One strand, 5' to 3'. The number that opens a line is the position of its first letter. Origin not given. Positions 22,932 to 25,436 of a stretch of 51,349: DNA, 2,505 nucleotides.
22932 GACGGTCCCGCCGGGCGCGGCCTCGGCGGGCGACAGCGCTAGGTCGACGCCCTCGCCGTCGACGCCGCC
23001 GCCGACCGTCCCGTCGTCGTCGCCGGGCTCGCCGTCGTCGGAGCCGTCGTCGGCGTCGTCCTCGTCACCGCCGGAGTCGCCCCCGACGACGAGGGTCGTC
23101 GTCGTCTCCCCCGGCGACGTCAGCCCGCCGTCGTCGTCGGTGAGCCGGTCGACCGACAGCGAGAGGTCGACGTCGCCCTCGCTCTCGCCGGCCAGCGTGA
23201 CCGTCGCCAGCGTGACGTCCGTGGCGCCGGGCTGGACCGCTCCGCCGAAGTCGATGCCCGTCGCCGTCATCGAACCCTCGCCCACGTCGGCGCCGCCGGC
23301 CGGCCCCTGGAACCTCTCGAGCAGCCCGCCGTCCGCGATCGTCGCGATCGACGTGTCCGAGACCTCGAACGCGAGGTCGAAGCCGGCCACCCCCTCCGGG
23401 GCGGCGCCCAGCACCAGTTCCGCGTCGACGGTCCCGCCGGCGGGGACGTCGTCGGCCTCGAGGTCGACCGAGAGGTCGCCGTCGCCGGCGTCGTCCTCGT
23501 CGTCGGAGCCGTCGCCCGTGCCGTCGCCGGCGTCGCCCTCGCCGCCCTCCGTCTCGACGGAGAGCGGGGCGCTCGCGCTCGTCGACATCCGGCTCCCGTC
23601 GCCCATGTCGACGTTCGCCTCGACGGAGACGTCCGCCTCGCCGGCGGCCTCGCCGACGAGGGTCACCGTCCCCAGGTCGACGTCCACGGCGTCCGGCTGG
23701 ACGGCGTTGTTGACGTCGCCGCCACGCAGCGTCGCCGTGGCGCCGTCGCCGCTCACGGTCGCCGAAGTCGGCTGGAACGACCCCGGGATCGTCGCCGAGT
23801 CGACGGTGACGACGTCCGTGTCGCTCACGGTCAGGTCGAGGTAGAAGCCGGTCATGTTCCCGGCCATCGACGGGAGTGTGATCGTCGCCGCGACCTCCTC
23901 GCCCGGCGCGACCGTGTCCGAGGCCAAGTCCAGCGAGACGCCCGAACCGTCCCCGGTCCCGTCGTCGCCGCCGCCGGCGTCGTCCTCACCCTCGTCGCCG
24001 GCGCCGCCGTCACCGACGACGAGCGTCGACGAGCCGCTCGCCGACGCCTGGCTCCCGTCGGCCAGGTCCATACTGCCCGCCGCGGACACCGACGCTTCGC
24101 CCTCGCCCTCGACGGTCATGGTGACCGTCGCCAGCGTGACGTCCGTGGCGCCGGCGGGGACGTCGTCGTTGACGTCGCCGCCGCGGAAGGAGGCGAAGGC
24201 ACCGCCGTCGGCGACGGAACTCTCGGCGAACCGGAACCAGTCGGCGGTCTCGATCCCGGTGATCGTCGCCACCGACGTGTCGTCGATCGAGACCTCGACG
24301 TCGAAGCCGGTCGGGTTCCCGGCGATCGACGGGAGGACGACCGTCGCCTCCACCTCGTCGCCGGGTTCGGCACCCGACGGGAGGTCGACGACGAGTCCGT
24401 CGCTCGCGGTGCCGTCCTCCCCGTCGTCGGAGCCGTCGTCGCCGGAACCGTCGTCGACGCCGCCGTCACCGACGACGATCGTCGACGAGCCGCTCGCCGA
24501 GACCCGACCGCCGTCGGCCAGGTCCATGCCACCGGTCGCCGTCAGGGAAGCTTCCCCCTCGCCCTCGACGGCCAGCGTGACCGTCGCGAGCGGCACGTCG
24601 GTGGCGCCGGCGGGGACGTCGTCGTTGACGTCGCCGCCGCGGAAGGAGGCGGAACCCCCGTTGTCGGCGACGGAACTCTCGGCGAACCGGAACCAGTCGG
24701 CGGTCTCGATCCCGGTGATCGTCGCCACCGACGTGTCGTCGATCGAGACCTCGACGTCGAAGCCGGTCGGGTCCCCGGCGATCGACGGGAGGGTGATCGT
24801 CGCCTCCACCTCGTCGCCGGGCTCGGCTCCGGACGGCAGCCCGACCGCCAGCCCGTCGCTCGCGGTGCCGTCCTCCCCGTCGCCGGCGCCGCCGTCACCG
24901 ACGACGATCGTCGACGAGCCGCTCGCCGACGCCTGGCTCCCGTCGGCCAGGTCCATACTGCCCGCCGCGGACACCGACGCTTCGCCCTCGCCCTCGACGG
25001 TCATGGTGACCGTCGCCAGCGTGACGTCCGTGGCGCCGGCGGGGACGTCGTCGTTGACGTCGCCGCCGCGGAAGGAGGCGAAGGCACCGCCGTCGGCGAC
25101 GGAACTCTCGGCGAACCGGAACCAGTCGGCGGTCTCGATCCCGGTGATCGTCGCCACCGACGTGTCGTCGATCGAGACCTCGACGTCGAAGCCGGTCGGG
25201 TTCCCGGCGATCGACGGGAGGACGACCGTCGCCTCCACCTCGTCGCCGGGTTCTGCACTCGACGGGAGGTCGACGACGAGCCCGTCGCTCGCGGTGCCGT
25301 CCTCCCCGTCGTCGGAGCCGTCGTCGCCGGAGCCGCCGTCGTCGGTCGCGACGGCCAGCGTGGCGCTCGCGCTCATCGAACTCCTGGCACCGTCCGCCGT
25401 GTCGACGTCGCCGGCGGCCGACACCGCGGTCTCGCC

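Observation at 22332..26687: Scaffoldin candidate: non-catalytic 1451-aa protein with seven cohesin-like modules falling into two sequence classes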

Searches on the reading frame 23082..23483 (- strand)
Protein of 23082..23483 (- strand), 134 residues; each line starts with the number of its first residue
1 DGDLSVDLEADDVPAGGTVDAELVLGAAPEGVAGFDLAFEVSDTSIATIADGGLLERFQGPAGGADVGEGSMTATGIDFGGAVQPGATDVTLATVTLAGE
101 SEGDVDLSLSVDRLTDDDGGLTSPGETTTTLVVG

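Call 12: search_solved_structures(query=A2, max_evalue=10, show_alignments=3)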
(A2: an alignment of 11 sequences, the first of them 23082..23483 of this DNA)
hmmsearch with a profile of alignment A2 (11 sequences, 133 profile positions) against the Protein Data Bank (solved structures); distinct sequences matched with E-value up to 10: 13.
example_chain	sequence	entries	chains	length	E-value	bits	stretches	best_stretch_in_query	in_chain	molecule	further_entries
5m2o_A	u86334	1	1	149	0.00099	22.4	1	2-132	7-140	Putative cellulosomal scaffoldin protein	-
5aoz_A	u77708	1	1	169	0.0014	21.9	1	2-132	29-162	PUTATIVE CELLULOSOMAL SCAFFOLDIN PROTEIN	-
5lxv_A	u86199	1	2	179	0.0016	21.7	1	1-78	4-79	Scaffoldin C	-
5m2s_A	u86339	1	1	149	0.11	15.8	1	3-56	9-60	Putative cellulosomal scaffoldin protein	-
1exg_A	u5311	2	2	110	0.16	15.3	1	31-87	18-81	EXO-1,4-BETA-D-GLYCANASE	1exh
6qfs_A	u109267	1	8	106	0.24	14.7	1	31-87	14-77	Exoglucanase/xylanase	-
5uzg_B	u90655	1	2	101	0.24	14.7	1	80-119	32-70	AT27789p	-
5agu_A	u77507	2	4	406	1.2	12.4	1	41-103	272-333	DNA POLYMERASE III SUBUNIT BETA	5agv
3p16_A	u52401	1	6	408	1.2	12.4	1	41-103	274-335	DNA polymerase III subunit beta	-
3rb9_A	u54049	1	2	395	2.8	11.2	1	41-103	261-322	DNA polymerase III subunit beta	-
6fvo_A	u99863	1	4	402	2.8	11.2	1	41-103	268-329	Beta sliding clamp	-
4tr7_A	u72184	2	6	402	2.9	11.2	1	41-103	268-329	DNA polymerase III subunit beta | Beta sliding clamp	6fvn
5ifz_A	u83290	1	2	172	5.6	10.3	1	31-105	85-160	Ribose 5-phosphate isomerase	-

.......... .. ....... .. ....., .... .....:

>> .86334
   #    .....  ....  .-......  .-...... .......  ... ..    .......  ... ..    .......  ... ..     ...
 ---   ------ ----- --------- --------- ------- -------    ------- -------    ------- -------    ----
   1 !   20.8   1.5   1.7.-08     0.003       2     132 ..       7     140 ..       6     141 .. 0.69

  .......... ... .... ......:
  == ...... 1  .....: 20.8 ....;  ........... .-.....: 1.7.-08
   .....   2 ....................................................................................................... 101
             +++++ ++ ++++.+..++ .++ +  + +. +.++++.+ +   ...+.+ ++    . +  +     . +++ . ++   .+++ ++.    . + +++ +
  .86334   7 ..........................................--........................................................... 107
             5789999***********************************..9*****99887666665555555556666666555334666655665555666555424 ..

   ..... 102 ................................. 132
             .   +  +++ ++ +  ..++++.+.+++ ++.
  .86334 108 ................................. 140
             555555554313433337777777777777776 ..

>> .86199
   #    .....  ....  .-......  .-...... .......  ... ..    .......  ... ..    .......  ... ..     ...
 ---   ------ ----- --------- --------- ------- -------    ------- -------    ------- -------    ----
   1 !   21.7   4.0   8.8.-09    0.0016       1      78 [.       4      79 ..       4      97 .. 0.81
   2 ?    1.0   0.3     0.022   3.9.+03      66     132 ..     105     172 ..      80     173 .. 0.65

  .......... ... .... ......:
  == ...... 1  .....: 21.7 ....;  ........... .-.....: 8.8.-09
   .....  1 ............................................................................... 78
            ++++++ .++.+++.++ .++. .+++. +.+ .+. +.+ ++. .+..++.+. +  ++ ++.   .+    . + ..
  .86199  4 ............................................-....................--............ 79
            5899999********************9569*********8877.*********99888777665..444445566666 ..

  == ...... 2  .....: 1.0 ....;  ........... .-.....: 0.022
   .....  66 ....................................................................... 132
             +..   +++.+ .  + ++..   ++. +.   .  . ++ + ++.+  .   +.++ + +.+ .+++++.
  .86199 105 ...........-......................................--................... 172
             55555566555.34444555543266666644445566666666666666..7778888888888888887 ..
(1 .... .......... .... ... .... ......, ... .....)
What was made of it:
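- On Cohesin domain (Pfam PF00963; nine-stranded jelly-roll): A profile of the modules matches PDB cohesins at E 1e-3 (call 12).
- Closest known: Ruminococcus flavefaciens scaffoldin cohesins. Same: They are the best sequence-profile matches at E ~1e-3 (5m2o and 5aoz over their full length; 5lxv over the N-terminal 78 profile positions) (call 12).
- A profile of the 11 modules hits R. flavefaciens cohesins 5m2o, 5aoz and 5lxv at E ~1e-3 (5m2o and 5aoz over their full length; 5lxv over the N-terminal 78 profile positions) (call 12).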

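Call 20: predict_structure(alignment_id=A2)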
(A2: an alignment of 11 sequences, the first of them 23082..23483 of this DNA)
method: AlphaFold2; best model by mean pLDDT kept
length: 134 residues; sequences in the alignment: 11
mean_pLDDT: 93.9   pTM: 0.87
mean pLDDT of the five models: 93.9, 93.4, 93.3, 93.2, 90.6
residues with pLDDT >= 90: 117; 70-90: 15; 50-70: 1; < 50: 1
segments of 3 or more residues with pLDDT < 50: none
pLDDT, mean of each block of 10 residues (from residue 1): 85 95 95 96 98 91 90 94 94 97 97 94 92 96
secondary structure, 60 per line:
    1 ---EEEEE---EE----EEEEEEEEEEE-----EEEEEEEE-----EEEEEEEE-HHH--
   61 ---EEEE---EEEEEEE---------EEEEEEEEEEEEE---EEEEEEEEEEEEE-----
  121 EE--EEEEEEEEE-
elements in order: E4-8 E18-28 E34-41 E47-54 E64-67 E71-77 E87-99 E103-115 E125-133
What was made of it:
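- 23082..23483 (-): Cohesin module M6 (acidic turn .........), the module that was modelled. AF2 pLDDT 93.9, nine strands (call 20).
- On Cohesin domain (Pfam PF00963; nine-stranded jelly-roll): AF2 model of M6: pLDDT 93.9, nine strands (call 20).
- The AF2 model of M6 has pLDDT 93.9 and nine strands (call 20).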

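Call 23: fold_search(model_id=the predicted structure, library=pdb)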
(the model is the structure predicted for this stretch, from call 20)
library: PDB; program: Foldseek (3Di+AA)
matches with E <= 10: 1974; with E <= 0.001: 186
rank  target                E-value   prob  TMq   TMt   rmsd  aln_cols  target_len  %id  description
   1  2jh2_A                1.2e-09  1.00  0.79  0.80   2.6       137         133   15  X-ray crystal structure of a cohesin-like module from Clostridium perfringens (released 2007-11-06)
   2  2w1n                  2.0e-09  1.00  0.77  0.48   2.7       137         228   16  cohesin and fibronectin type-III double module construct from the Clostridium perfringens glycoside hydrolase GH84C (released 2009-02-03)
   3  2jh2_B                2.4e-08  1.00  0.77  0.77   2.7       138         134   16  X-ray crystal structure of a cohesin-like module from Clostridium perfringens (released 2007-11-06)
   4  3ul4_A                2.4e-08  1.00  0.71  0.68   4.3       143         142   14  Crystal structure of Coh-OlpA(Cthe_3080)-Doc918(Cthe_0918) complex: A novel type I Cohesin-Dockerin complex from Clost (released 2012-11-28)
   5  2vo8                  2.5e-08  1.00  0.72  0.72   3.4       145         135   11  Cohesin module from Clostridium perfringens ATCC13124 family 33 glycoside hydrolase. (released 2008-09-02)
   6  5lxv_A                3.9e-08  1.00  0.66  0.53   4.2       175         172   14  Crystal structure of Ruminococcus flavefaciens scaffoldin C cohesin in complex with a dockerin from an uncharacterized (released 2016-10-19)
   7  5lxv_C                4.2e-08  1.00  0.63  0.51   7.3       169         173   15  Crystal structure of Ruminococcus flavefaciens scaffoldin C cohesin in complex with a dockerin from an uncharacterized (released 2016-10-19)
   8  6kge_A                4.5e-08  1.00  0.68  0.65   4.5       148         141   18  Crystal structure of CaDoc0917(R16D)-CaCohA2 complex at pH 5.5 (released 2020-07-08)
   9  4ums                  6.5e-08  1.00  0.68  0.60   4.3       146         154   17  The crystal structure of the seventh ScaB type I cohesin from Pseudobacteroides cellulosolvens (released 2015-05-06)
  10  2jh2_C                7.0e-08  1.00  0.77  0.79   2.6       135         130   16  X-ray crystal structure of a cohesin-like module from Clostridium perfringens (released 2007-11-06)
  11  5nrm_A                8.4e-08  1.00  0.66  0.63   4.4       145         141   17  Crystal structure of the sixth cohesin from Acetivibrio cellulolyticus' scaffoldin B in complex with Cel5 dockerin S51 (released 2018-01-31)
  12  5nrk_A                9.6e-08  1.00  0.75  0.71   3.8       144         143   13  Crystal structure of the sixth cohesin from Acetivibrio cellulolyticus' scaffoldin B in complex with Cel5 dockerin S15 (released 2018-01-31)
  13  2ccl_A                1.0e-07  1.00  0.66  0.60   4.7       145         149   17  THE S45A, T46A MUTANT OF THE TYPE I COHESIN-DOCKERIN COMPLEX FROM THE CELLULOSOME OF CLOSTRIDIUM THERMOCELLUM (released 2007-02-13)
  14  3kcp_A                1.8e-07  1.00  0.72  0.35   3.7       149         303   18  Crystal structure of interacting Clostridium thermocellum multimodular components (released 2010-02-09)
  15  4dh2_C                2.0e-07  1.00  0.59  0.52   5.7       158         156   16  Crystal structure of Coh-OlpC(Cthe_0452)-Doc435(Cthe_0435) complex: A novel type I Cohesin-Dockerin complex from Clost (released 2012-11-28)
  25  1anu                  6.0e-07  1.00  0.66  0.64   4.2       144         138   15  COHESIN-2 DOMAIN OF THE CELLULOSOME FROM CLOSTRIDIUM THERMOCELLUM (released 1997-07-23)
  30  2xdh                  1.6e-06  1.00  0.72  0.70   3.5       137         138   14  Non-cellulosomal cohesin from the hyperthermophilic archaeon Archaeoglobus fulgidus (released 2010-05-26)
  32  1ohz_A                2.0e-06  1.00  0.63  0.61   5.1       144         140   18  Cohesin-Dockerin complex from the cellulosome of Clostridium thermocellum (released 2003-11-20)
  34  1aoh_A                2.7e-06  1.00  0.65  0.61   5.1       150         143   19  SINGLE COHESIN DOMAIN FROM THE SCAFFOLDING PROTEIN CIPA OF THE CLOSTRIDIUM THERMOCELLUM CELLULOSOME (released 1998-07-08)
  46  1aoh_B                1.4e-05  1.00  0.67  0.62   4.5       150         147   15  SINGLE COHESIN DOMAIN FROM THE SCAFFOLDING PROTEIN CIPA OF THE CLOSTRIDIUM THERMOCELLUM CELLULOSOME (released 1998-07-08)
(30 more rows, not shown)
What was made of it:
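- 23082..23483 (-): Foldseek: 2jh2 cohesin E 1.2e-9, TM 0.79; A. fulgidus cohesin 2xdh TM 0.72 (call 23).
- On Cohesin domain (Pfam PF00963; nine-stranded jelly-roll): 33 of the top 35 Foldseek PDB hits are cohesins, best E 1.2e-9 and TM 0.79 (call 23).
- Closest known: Non-cellulosomal archaeal cohesin-dockerin proteins. Same: Same fold (TM 0.72 to 2xdh, call 23).
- Closest known: Clostridium perfringens glycoside-hydrolase cohesin-dockerin system. Same: It is the best structural match (E 1.2e-9, TM 0.79, call 23).
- They include C. perfringens 2jh2 (TM 0.79), C. thermocellum 1ohz/1anu/1aoh and A. fulgidus 2xdh (call 23).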

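Call 24: search_protein_representatives(alignment_id=A2)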
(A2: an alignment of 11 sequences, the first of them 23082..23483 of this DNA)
Query: 11 sequences, 133 profile positions. Proteins with E-value up to 0.001 (for the whole library): 1891; up to 1e-10: 1119; up to 1e-30: 67. The best 150 are listed.
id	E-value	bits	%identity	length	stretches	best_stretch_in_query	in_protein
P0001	0.0e+00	1030.4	-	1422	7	1-133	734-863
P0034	2.3e-155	526.1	-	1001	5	2-133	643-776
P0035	2.1e-146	497.1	-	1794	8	3-133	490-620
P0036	5.2e-94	327.6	-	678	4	2-133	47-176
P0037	2.2e-74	264.1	-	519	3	4-133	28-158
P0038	1.2e-70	252.0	-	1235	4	4-132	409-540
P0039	1.3e-68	245.3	-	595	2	2-133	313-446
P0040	4.2e-67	240.5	-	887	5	3-132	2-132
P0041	2.0e-65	235.0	-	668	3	11-133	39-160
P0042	2.4e-57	208.9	-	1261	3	8-132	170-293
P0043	5.7e-56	204.4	-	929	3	10-132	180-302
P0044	8.7e-52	190.9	-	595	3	8-133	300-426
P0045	5.3e-49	181.9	-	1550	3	4-130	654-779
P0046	2.1e-47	176.7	-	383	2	2-133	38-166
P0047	2.0e-46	173.5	-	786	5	2-126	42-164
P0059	3.3e-38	147.0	-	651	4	2-111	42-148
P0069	2.3e-35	137.7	-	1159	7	2-128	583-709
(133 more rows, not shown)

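Call 25: find_homologous_proteins(query=A2, max_evalue=1e-8)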
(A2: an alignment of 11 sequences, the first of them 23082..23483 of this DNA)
Query A2 (11 sequences) (134 aa, profile of the alignment): 29 proteins with E <= 1e-8 among 8000 candidates.
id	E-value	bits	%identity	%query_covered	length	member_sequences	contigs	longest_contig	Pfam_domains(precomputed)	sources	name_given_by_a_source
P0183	4.7e-33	132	31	92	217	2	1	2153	-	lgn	-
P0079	8.4e-33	131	31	92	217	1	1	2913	-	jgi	jgi:hypothetical protein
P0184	2.0e-29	120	35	80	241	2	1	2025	-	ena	-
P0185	3.0e-29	120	36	90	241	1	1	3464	-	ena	-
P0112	1.5e-28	117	38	75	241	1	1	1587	-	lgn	-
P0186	7.1e-28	115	35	91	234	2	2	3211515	-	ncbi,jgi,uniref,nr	ncbi:hypothetical protein [Halorubrum sp. LN27]|uniref:hypothetical protein n=1 Tax=Halorubrum sp. L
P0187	2.7e-27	113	37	75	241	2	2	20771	-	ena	-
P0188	3.6e-27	113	45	73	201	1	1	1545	-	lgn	-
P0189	3.8e-27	113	40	77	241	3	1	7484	-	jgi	jgi:hypothetical protein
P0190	8.2e-27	112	40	90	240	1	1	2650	-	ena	-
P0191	1.4e-26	111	36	87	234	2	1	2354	-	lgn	-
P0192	6.2e-26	109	42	76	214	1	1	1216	-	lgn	-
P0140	9.2e-26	108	35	76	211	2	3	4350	-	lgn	-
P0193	1.0e-24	105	41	84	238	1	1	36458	-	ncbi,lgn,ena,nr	ncbi:hypothetical protein BRD02_08995 [Halobacteriales archaeon QS_8_69_73]|nr:MAG: hypothetical pro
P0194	1.5e-24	104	38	86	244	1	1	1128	-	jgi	-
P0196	1.5e-23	101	33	90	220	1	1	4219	PF00963.25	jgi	jgi:PGF-CTERM protein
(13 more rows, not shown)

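Call 36: find_encoding_contigs(protein=P0034, flank=10000, max_places=3)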
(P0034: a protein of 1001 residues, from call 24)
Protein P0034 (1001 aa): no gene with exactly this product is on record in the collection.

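Call 37: find_encoding_contigs(protein=P0035, flank=10000, max_places=3)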
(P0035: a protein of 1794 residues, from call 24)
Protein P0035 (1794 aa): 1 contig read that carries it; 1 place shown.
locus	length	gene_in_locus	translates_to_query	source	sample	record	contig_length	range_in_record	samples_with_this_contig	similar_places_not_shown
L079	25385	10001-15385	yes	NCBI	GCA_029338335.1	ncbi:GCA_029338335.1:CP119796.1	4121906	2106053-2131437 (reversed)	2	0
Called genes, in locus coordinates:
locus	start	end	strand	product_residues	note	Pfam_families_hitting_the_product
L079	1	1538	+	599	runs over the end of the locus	PF00009:GTP_EFTU, PF01926:MMR_HSR1, PF03144:GTP_EFTU_D2 (weak), PF11987:IF-2, PF14578:GTP_EFTU_D4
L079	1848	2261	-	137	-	PF19128:DUF5811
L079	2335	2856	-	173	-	PF01862:PvlArgDC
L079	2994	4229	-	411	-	PF13191:AAA_16 (faint), PF05673:DUF815 (faint), PF13401:AAA_22 (faint), PF00004:AAA, PF05496:RuvB_N (weak), PF07724:AAA_2 (weak), PF07728:AAA_5 (weak), PF17862:AAA_lid_3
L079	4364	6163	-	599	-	PF08439:Peptidase_M3_N, PF01432:Peptidase_M3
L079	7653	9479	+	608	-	PF00150:Cellulase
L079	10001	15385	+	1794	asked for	PF00150:Cellulase, PF19078:Big_12 (faint)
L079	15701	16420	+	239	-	-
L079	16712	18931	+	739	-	PF26410:GH5_mannosidase, PF00041:fn3 (weak)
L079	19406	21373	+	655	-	PF00150:Cellulase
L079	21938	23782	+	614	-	PF00331:Glyco_hydro_10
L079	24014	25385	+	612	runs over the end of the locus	PF00150:Cellulase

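Call 41: search_protein_families(library=pfam, proteins=[window:23082-23483:-], max_evalue=10)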
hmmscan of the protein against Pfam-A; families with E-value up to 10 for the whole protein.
window:23082-23483:- (134 aa): 0 families

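Call 69: search_protein_families(library=pfam, proteins=[P0036, P0038, P0040, P0047, P0059, P0069, P0045, P0042, P0037, P0214], max_evalue=0.001)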
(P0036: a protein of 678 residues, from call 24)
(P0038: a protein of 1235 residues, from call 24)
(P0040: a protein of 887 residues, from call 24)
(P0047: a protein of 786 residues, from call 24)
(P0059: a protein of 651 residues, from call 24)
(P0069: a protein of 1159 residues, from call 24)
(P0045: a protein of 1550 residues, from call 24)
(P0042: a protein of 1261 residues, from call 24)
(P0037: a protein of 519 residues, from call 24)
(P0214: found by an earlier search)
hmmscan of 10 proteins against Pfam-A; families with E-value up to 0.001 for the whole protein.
P0036 (678 aa): 1 family
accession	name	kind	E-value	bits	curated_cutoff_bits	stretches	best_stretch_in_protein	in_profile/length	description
PF00404.24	Dockerin_1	-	1.1e-05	26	22.9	1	622-671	1-52/57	Dockerin type I domain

P0038 (1235 aa): 8 families
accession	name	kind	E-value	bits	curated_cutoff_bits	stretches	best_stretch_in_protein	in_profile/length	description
PF19077.6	Big_13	-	1.5e-10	41.9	27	0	1012-1040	71-100/102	Bacterial Ig-like domain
PF02494.22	HYR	-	1.3e-08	35.5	21.7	0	1007-1042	48-81/81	HYR domain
PF13205.12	Big_5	-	1.4e-05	26.2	23.6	0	933-1039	1-104/105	Bacterial Ig-like domain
PF00963.24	Cohesin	-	1.5e-05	25.7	24.1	1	686-815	2-137/139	Cohesin domain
PF09136.16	Glucodextran_B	-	6e-05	23.3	27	0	976-1039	16-80/83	Glucodextranase, domain B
PF22987.3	Tudor_KDM3B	-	8.4e-05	22.7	27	0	200-229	34-63/75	Lysine-specific demethylase 3B, tudor domain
PF00404.24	Dockerin_1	-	0.00036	21.1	22.9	1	1047-1077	1-31/57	Dockerin type I domain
PF13750.12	Big_3_3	-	0.0005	20.2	27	0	906-930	125-149/157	Bacterial Ig-like domain (group 3)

P0040 (887 aa): 3 families
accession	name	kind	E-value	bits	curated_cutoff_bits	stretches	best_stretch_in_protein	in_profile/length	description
PF18911.6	PKD_4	-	1.2e-15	57.7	27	1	803-885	3-85/85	PKD domain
PF00801.26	PKD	-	5.8e-10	39.5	23.5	1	807-881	3-77/80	PKD domain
PF22352.2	K319L-like_PKD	-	0.00088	19.7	27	0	859-885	58-84/84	K319L-like, PKD domain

P0047 (786 aa): 0 families

P0059 (651 aa): 0 families

P0069 (1159 aa): 0 families

P0045 (1550 aa): 5 families
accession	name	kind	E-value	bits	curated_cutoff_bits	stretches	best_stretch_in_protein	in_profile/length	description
PF18911.6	PKD_4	-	1.1e-103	339.9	27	8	1397-1470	12-85/85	PKD domain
PF00801.26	PKD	-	1.1e-80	266.1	23.5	8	1395-1458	5-70/80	PKD domain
PF11824.13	DUF3344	-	6.7e-48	164.1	27.2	1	289-560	4-274/275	Protein of unknown function (DUF3344)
PF18981.6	InlK_D3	-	0.00027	21.4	25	0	1442-1457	47-62/75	Internalin K domain (D3/D4)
PF13405.12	EF-hand_6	-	0.0004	20.3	25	0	1528-1546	9-27/30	EF-hand domain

P0042 (1261 aa): 5 families
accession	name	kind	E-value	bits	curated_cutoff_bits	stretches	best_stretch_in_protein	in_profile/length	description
PF18911.6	PKD_4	-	7.3e-29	100.1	27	2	1122-1185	20-85/85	PKD domain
PF00801.26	PKD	-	6.1e-18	65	23.5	2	438-505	4-75/80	PKD domain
PF12863.12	DUF3821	-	7e-10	39.7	23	1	667-817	2-160/204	Domain of unknown function (DUF3821)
PF00963.24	Cohesin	-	8.1e-09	36.2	24.1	1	518-590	3-83/139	Cohesin domain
PF00404.24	Dockerin_1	-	2.5e-05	24.8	22.9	1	1190-1247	1-55/57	Dockerin type I domain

P0037 (519 aa): 0 families

P0214 (1032 aa): 1 family
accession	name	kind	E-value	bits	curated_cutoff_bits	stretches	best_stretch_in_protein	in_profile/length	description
PF10016.14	DUF2259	-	6e-05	23.5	25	0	519-573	75-129/189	Predicted secreted protein (DUF2259)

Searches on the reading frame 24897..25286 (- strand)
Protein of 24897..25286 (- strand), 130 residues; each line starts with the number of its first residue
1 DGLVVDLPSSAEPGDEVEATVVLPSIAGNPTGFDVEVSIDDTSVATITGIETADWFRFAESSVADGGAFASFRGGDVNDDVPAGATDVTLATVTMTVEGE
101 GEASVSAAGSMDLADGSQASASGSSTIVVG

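Call 41: search_protein_families(library=pfam, proteins=[window:24897-25286:-], max_evalue=10)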
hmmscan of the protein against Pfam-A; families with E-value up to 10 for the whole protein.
window:24897-25286:- (130 aa): 2 families
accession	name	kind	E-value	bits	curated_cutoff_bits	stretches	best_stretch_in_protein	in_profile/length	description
PF00963.24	Cohesin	-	0.0035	18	24.1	1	5-123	5-130/139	Cohesin domain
PF02368.24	Big_2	-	0.039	14.3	22.8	2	82-127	28-64/79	Bacterial Ig-like domain (group 2)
